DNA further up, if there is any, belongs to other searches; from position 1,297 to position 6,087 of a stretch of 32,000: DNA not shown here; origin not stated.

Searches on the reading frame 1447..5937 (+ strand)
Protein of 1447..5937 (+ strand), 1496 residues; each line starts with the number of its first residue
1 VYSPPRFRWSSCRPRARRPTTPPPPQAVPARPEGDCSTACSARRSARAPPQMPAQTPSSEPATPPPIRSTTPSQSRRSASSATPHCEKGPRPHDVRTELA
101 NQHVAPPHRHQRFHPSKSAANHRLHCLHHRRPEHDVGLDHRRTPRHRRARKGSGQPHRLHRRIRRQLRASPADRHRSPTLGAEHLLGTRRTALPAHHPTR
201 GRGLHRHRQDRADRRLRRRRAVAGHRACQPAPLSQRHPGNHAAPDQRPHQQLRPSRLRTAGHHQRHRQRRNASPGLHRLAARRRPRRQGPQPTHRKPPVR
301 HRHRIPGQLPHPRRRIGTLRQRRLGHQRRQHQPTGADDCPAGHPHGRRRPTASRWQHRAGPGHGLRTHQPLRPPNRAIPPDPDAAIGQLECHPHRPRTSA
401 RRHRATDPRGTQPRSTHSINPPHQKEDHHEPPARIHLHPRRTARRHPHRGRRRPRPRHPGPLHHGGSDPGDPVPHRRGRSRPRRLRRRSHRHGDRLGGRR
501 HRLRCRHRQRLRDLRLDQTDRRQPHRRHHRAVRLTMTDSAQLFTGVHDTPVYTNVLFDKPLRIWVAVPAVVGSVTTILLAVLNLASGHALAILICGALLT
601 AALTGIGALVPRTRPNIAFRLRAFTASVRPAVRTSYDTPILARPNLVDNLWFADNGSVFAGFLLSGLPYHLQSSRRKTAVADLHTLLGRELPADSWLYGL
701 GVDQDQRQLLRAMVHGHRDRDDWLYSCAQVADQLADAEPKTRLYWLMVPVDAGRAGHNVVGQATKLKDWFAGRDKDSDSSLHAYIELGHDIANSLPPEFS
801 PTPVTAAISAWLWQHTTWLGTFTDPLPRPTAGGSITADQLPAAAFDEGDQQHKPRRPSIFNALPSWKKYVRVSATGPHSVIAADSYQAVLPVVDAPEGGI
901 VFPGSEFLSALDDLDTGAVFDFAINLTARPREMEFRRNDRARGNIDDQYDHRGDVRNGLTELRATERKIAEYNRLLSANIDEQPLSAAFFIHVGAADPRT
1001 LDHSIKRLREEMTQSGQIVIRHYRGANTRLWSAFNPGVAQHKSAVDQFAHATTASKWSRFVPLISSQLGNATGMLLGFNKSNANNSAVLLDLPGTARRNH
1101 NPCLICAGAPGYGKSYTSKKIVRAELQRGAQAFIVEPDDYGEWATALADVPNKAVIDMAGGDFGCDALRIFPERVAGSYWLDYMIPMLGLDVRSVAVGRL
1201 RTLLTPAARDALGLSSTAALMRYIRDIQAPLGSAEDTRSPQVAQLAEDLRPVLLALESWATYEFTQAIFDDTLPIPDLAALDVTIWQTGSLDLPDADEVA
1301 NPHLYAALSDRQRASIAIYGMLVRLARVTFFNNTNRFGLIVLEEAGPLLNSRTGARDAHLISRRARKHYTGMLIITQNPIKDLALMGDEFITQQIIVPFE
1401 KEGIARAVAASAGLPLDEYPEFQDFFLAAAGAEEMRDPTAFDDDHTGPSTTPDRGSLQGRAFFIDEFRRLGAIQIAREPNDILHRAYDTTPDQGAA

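Call 71: search_protein_families(library=pfam, proteins=[window:1447-5937:+], max_evalue=0.001)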
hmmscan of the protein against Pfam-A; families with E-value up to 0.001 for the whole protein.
window:1447-5937:+ (1496 aa): 1 family
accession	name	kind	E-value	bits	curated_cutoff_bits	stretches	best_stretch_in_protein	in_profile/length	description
PF12846.13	AAA_10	-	5.6e-13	49.1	27.5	1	1256-1379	164-283/362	AAA-like domain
